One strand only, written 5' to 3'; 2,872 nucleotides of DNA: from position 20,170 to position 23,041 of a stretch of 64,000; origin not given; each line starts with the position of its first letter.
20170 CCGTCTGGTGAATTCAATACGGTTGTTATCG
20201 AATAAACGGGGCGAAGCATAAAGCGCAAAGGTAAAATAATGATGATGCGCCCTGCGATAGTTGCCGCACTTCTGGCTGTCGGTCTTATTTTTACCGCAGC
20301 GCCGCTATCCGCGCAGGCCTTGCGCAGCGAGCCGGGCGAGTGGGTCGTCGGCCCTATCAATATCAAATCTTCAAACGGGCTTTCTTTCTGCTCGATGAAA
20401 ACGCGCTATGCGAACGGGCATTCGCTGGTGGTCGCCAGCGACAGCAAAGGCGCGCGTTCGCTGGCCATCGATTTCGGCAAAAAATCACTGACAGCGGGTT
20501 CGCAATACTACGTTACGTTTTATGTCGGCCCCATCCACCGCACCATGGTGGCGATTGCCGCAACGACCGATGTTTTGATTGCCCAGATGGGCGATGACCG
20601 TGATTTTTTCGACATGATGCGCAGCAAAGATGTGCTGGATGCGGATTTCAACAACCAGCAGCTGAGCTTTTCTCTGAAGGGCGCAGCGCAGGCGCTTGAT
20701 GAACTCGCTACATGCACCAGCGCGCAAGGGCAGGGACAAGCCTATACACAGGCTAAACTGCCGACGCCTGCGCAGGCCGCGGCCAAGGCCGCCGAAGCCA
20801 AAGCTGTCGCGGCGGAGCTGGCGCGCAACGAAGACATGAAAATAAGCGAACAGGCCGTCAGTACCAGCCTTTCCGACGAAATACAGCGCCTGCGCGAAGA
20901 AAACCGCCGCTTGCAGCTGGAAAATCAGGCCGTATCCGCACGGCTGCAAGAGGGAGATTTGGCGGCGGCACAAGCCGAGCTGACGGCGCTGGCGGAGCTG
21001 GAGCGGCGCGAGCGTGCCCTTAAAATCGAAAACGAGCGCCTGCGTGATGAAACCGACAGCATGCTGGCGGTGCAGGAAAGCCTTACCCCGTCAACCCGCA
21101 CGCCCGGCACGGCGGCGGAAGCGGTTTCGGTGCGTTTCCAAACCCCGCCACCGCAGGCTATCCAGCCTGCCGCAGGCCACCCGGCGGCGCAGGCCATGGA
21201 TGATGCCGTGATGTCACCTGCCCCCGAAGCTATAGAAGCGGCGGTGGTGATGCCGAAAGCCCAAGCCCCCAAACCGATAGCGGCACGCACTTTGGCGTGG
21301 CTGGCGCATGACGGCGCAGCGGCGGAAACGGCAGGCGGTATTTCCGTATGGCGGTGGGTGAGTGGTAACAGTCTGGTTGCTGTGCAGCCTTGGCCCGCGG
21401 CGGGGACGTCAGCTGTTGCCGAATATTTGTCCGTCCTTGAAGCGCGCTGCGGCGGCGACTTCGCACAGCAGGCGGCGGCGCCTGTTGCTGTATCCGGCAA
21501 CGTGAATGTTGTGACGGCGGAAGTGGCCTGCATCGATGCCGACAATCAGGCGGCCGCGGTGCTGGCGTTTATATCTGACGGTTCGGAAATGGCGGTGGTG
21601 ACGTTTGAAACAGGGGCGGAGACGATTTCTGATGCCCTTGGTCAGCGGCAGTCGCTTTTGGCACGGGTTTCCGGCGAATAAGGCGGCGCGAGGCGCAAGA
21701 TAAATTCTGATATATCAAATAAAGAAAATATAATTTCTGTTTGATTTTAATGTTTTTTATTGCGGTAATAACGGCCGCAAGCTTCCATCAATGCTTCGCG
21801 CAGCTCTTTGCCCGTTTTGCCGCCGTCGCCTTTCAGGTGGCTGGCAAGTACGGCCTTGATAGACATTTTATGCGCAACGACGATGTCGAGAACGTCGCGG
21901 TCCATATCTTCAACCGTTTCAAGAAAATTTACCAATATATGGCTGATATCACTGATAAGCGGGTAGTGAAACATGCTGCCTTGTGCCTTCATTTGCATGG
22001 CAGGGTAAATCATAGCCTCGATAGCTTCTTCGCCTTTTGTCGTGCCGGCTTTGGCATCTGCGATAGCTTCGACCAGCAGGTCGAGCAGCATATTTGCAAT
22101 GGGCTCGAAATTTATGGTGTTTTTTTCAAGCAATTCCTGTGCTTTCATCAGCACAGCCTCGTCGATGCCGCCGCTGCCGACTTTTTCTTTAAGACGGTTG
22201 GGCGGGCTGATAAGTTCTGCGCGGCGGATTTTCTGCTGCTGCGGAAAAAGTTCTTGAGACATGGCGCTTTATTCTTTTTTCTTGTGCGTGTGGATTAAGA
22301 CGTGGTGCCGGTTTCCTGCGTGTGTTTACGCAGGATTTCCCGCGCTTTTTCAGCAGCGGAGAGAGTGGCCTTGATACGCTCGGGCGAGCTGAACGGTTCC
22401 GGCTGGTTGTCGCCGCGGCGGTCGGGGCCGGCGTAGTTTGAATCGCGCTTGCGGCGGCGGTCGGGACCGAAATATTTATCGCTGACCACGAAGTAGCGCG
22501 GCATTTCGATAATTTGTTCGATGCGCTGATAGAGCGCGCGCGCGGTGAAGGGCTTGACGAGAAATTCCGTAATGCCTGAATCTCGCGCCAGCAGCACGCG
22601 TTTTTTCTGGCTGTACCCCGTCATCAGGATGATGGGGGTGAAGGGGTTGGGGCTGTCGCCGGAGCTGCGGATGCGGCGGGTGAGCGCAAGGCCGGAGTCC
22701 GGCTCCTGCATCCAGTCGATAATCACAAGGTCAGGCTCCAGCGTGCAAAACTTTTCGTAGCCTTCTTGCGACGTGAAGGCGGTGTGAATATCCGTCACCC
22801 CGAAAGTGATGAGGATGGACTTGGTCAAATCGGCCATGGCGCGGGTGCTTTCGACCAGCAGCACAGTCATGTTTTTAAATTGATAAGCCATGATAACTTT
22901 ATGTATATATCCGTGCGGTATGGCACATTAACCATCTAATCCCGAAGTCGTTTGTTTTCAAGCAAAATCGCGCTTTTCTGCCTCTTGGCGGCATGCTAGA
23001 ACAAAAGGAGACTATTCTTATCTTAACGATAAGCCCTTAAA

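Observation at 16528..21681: Adjacent secreted paralogues: same N- and C-terminal domains, coiled-coil spacers of very different length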

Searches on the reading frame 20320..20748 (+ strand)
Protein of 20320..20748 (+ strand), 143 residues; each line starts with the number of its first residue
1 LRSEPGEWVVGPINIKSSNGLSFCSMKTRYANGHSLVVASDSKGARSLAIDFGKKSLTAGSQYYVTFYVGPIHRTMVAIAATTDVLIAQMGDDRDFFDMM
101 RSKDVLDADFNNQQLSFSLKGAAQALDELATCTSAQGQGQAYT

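Call 27: predict_structure(alignment_id=A2)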
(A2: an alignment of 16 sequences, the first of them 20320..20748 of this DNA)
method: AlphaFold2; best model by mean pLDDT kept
length: 143 residues; sequences in the alignment: 16
mean_pLDDT: 91.4   pTM: 0.85
mean pLDDT of the five models: 91.4, 90.7, 90.2, 90.0, 89.5
residues with pLDDT >= 90: 110; 70-90: 28; 50-70: 5; < 50: 0
segments of 3 or more residues with pLDDT < 50: none
pLDDT, mean of each block of 10 residues (from residue 1): 74 79 91 92 93 94 97 97 96 96 96 93 95 89 76
secondary structure, 60 per line:
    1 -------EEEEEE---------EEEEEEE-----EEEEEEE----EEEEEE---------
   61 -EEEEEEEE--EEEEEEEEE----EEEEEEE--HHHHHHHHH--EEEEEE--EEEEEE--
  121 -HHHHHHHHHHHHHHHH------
elements in order: E8-13 E23-29 E35-41 E46-51 E62-69 E72-80 E85-91 H94-102 E105-110 E113-118 H122-137

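Call 34: search_solved_structures(query=A2, max_evalue=10)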
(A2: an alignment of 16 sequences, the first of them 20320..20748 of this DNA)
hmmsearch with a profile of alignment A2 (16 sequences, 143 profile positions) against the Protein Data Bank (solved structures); distinct sequences matched with E-value up to 10: 4.
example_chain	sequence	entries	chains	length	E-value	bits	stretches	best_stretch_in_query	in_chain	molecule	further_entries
4mkm_A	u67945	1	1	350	0.027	17.3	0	39-73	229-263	Putative surface anchored protein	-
1wnh_A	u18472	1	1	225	0.039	16.8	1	59-93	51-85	Latexin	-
9is6_C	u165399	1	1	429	1.5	11.6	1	51-106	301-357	COP9 signalosome complex subunit 3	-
3uit_A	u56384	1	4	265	1.8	11.4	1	71-129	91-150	InaD-like protein, MAGUK p55 subfamily member 5, Protein lin-7 homolog B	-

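Call 35: fold_search(model_id=the predicted structure, library=pdb)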
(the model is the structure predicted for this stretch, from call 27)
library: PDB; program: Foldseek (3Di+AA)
matches with E <= 10: 537; with E <= 0.001: 2
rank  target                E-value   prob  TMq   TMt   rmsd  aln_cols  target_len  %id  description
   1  3dtd_D                2.8e-04  1.00  0.61  0.60   4.7       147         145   16  Crystal structure of invasion associated protein b from bartonella henselae (released 2008-09-09)
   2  3dtd_E                7.8e-04  1.00  0.60  0.60   4.6       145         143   14  Crystal structure of invasion associated protein b from bartonella henselae (released 2008-09-09)
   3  3dtd_A                1.0e-03  1.00  0.58  0.58   5.0       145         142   15  Crystal structure of invasion associated protein b from bartonella henselae (released 2008-09-09)
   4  3dtd_B                1.5e-03  1.00  0.63  0.62   4.4       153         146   15  Crystal structure of invasion associated protein b from bartonella henselae (released 2008-09-09)
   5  3dtd_C                3.0e-03  1.00  0.61  0.59   4.6       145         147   15  Crystal structure of invasion associated protein b from bartonella henselae (released 2008-09-09)
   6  3dtd_H                3.6e-03  1.00  0.61  0.60   4.4       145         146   14  Crystal structure of invasion associated protein b from bartonella henselae (released 2008-09-09)
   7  2zf8                  1.4e-01  0.66  0.43  0.29   6.8       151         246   10  Crystal structure of MotY (released 2008-07-08)
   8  2jjl                  1.9e-01  0.28  0.25  0.19  10.1       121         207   11  Structure of avian reovirus sigmaC117-326, P321 crystal form (released 2009-01-13)
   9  2vrs_A                2.5e-01  0.25  0.25  0.19   9.4       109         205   11  Structure of avian reovirus sigmaC117-326, C2 crystal form (released 2009-01-13)
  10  6wgl_C                3.7e-01  0.63  0.32  0.27   4.5        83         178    8  Dupilumab fab with Crystal Kappa design complexed with human IL-4 receptor (released 2020-09-16)
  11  2vrs_C                3.7e-01  0.21  0.26  0.19   9.8       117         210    9  Structure of avian reovirus sigmaC117-326, C2 crystal form (released 2009-01-13)
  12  8rzf                  3.9e-01  0.12  0.23  0.10  12.7       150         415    8  RNase W from Sulfolobus acidocaldarius (released 2024-11-06)
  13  5fld                  4.3e-01  0.16  0.22  0.24  11.4       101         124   13  Crystal structure of raptor adenovirus 1 fibre head, beta-hairpin deleted form (released 2016-06-29)
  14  3c60_D                4.3e-01  0.06  0.17  0.13  14.6       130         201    8  Crystal structure of mouse MHC class II I-Ab/3K peptide complexed with mouse TCR YAe62 (released 2008-04-29)
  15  3bpl_B                5.1e-01  0.54  0.30  0.22   5.0        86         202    8  Crystal structure of the IL4-IL4R-Common Gamma ternary complex (released 2008-02-05)
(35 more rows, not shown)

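Call 78: search_solved_structures(query=A6, max_evalue=10, show_alignments=2)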
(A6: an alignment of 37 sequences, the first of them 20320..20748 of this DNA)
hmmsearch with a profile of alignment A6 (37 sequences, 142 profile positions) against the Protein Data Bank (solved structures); distinct sequences matched with E-value up to 10: 2.
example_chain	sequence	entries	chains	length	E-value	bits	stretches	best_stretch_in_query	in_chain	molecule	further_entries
4mkm_A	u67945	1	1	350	0.1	15.3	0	40-71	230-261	Putative surface anchored protein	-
9hjy_A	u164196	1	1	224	0.69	12.7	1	59-119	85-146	Late digestive cathepsin L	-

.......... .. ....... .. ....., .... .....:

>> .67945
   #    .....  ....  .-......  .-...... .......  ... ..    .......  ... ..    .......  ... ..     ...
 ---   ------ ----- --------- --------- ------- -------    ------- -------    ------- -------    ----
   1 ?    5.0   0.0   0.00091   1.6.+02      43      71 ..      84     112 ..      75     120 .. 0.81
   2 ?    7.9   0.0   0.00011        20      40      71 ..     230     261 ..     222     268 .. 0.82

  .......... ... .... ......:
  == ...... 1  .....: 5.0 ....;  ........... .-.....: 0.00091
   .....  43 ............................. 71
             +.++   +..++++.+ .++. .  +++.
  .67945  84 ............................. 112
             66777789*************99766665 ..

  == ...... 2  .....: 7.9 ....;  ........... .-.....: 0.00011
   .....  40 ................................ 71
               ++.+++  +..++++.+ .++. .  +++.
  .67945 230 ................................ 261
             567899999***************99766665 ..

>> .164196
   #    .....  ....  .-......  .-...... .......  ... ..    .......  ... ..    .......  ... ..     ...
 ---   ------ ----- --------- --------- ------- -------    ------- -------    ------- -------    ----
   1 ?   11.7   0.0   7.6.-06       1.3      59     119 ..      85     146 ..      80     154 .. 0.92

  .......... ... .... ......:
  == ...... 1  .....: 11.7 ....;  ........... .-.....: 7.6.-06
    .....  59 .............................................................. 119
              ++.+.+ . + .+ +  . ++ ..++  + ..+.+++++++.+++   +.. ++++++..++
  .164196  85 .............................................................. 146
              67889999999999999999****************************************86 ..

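Call 79: search_protein_families(library=pfam, alignment_id=A6, max_evalue=1)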
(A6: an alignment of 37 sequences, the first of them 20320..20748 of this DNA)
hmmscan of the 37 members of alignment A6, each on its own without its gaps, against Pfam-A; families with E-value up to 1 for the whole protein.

A. member 1, window:20320-20748:+ (143 aa): 1 family
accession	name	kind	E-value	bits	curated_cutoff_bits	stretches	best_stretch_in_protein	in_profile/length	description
PF24558.1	DUF7604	-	0.038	14.7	25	1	16-86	30-97/147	Domain of unknown function (DUF7604)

B. families by the number of members that match (of 37 scanned): 13 families
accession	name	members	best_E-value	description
PF06674.16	DUF1176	4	0.018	Protein of unknown function (DUF1176)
PF16179.11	RHD_dimer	1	0.033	Rel homology dimerisation domain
PF03989.18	DNA_gyraseA_C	1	0.033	DNA gyrase C-terminal domain, beta-propeller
PF24558.1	DUF7604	1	0.038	Domain of unknown function (DUF7604)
PF20623.4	Sgo0707_N2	1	0.054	Sgo0707 N2 domain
PF14509.12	GH97_C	1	0.097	Glycosyl-hydrolase 97 C-terminal, oligomerisation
PF07436.16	Curto_V3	1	0.11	Curtovirus V3 protein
PF15780.11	ASH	1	0.13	Abnormal spindle-like microcephaly-assoc'd, ASPM-SPD-2-Hydin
PF18972.5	Wheel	1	0.14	Cns1/TTC4 Wheel domain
PF10637.15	Ofd1_CTDD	1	0.2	Oxoglutarate and iron-dependent oxygenase degradation C-term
PF21591.2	Hera_DD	1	0.25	RNA helicase Hera, dimerization domain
PF22814.2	WelO5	1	0.29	Carrier-protein-independent halogenase WelO5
PF12506.13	DUF3713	1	0.47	Protein of unknown function (DUF3713)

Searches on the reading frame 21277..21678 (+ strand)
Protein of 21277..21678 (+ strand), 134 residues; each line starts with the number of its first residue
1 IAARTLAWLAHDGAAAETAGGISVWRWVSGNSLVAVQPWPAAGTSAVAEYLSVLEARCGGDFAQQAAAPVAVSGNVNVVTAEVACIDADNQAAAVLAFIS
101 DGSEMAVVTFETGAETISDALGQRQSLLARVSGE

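Call 36: predict_structure(alignment_id=A3)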
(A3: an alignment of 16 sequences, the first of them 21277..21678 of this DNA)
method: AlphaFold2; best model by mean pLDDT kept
length: 134 residues; sequences in the alignment: 16
mean_pLDDT: 94.3   pTM: 0.89
mean pLDDT of the five models: 94.3, 94.2, 92.6, 90.0, 87.9
residues with pLDDT >= 90: 119; 70-90: 15; 50-70: 0; < 50: 0
segments of 3 or more residues with pLDDT < 50: none
pLDDT, mean of each block of 10 residues (from residue 1): 96 93 96 96 88 95 96 91 94 96 96 94 97 89
secondary structure, 60 per line:
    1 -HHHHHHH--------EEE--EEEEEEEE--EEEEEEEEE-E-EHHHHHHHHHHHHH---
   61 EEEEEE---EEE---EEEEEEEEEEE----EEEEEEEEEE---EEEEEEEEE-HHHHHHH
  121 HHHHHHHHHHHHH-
elements in order: H2-8 E17-19 E22-29 E32-40 H45-57 E61-66 E70-72 E76-86 E91-100 E104-112 H114-133

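Call 38: search_solved_structures(query=A3, max_evalue=10)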
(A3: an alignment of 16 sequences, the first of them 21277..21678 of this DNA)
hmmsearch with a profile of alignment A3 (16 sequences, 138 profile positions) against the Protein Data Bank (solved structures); distinct sequences matched with E-value up to 10: 0.

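Call 39: fold_search(model_id=the predicted structure, library=pdb)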
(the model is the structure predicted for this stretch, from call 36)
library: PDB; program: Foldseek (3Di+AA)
matches with E <= 10: 1420; with E <= 0.001: 4
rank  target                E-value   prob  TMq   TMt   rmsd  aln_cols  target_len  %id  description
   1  6e8a_A                3.4e-04  1.00  0.58  0.54   5.1       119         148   10  Crystal structure of DcrB from Salmonella enterica at 1.92 Angstroms resolution (released 2018-10-31)
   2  8z9d_P                3.6e-04  1.00  0.47  0.36   7.2       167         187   10  cryo-EM structure of PSII-LHCII megacomplex from spinach (released 2024-11-13)
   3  2xb3                  8.1e-04  1.00  0.58  0.52   4.3       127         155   11  The Structure of Cyanobacterial PsbP (released 2010-08-25)
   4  4rth_B                9.0e-04  1.00  0.48  0.41   7.1       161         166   10  The crystal structure of PsbP from Zea mays (released 2015-03-11)
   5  6xrf_H                1.1e-03  1.00  0.58  0.55   4.7       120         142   12  EagT6 Tse6 NT complex (released 2020-12-30)
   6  9grx_0                1.1e-03  1.00  0.54  0.48   4.7       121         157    8  NDH-PSI-LHCI supercomplex from S. oleracea (released 2025-02-12)
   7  6kac_P                1.1e-03  1.00  0.46  0.36   5.5       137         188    8  Cryo-EM structure of the C2S2-type PSII-LHCII supercomplex from Chlamydomonas reihardtii (released 2019-10-23)
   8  4rth_A                1.6e-03  1.00  0.48  0.40   7.0       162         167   11  The crystal structure of PsbP from Zea mays (released 2015-03-11)
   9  3lyd_B                1.7e-03  1.00  0.47  0.41   5.6       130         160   13  Crystal structure of Putative uncharacterized protein from Jonesia denitrificans (released 2010-03-09)
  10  2vu4                  1.8e-03  1.00  0.54  0.49   4.9       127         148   10  Structure of PsbP protein from Spinacia oleracea at 1.98 A resolution (released 2009-07-21)
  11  9gnw_P                1.8e-03  1.00  0.55  0.42   5.5       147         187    9  Universal PSII assembly intermediate (released 2025-09-17)
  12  9i4t_P                2.0e-03  1.00  0.47  0.39   5.4       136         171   10  Photosystem II from Arabidopsis thaliana (released 2026-03-25)
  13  3jcu_P                2.0e-03  1.00  0.48  0.41   5.7       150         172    8  Cryo-EM structure of spinach PSII-LHCII supercomplex at 3.2 Angstrom resolution (released 2016-05-25)
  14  6xrf_A                2.1e-03  1.00  0.55  0.53   4.9       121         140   12  EagT6 Tse6 NT complex (released 2020-12-30)
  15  7pi0_P                2.2e-03  1.00  0.52  0.40   4.9       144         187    9  Unstacked compact Dunaliella PSII (released 2022-08-17)
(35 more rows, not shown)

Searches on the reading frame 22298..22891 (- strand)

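Call 63: search_protein_families(library=pfam, proteins=[window:22298-22891:-], max_evalue=0.01)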
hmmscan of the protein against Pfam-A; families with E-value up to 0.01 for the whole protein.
window:22298-22891:- (198 aa): 1 family
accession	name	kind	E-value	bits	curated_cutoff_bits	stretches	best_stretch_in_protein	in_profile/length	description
PF00072.30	Response_reg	-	1.3e-16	61.2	30.2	1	10-125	1-111/111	Response regulator receiver domain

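Call 81: search_protein_families(library=ncbifam, proteins=[window:22298-22891:-], max_evalue=0.001)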
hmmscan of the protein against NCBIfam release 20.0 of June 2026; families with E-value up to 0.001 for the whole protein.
window:22298-22891:- (198 aa): 50 families (the best 25 are shown)
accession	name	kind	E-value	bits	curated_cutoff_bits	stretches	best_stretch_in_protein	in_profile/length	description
TIGR02154.1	PhoB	equivalog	3.9e-15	55.8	296.2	1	8-128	3-120/226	phosphate regulon transcriptional regulator PhoB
NF007901.0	PRK10610.1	equivalog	1.5e-11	44.6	189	1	6-129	4-125/129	chemotaxis response regulator CheY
NF041733.1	resp_reg_CseB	equivalog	1.8e-11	43.9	350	1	9-128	2-115/228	two-component system response regulator CseB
NF040689.1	MtrAB_MtrA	equivalog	2e-11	43.6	300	1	10-126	1-111/219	MtrAB system response regulator MtrA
NF045944.1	ResRegRpaBCyano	equivalog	3.6e-10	39.6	330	1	33-129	22-113/229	response regulator transcription factor RpaB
NF051850.1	RespRegRprY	equivalog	6.8e-10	38.7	370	1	7-128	4-120/234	response regulator transcription factor RprY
NF040534.1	resp_reg_YycF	equivalog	1.5e-09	37.5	340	1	9-126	2-113/231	response regulator YycF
NF041734.1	resp_reg_RppA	equivalog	1.7e-09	37.4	250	1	8-125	1-115/229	two-component system response regulator RppA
NF041209.1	resp_regPieR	equivalog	3.3e-09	36.7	450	1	8-127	1-114/231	two component system response regulator PieR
NF045914.1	RespRegNblR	equivalog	3.3e-09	36.6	300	1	7-126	6-120/228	response regulator transcription factor NblR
NF000402.1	vanR-B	exception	1.5e-08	34.4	480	1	8-128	3-117/219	vancomycin resistance response regulator transcription factor VanR-B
NF047654.1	DiguCycDgcRLepto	equivalog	5.7e-08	32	500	1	10-125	5-117/295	diguanylate cyclase DgcR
NF007005.1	PRK09468.1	equivalog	7.2e-08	32.1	331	1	9-128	5-119/237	osmolarity response regulator transcription factor OmpR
NF007135.0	PRK09581.1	equivalog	8.1e-08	31.5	474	1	4-133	152-277/457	PleD family two-component system response regulator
NF007982.1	PRK10710.1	equivalog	1.8e-07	31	380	1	3-129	3-123/235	envelope stress response regulator BaeR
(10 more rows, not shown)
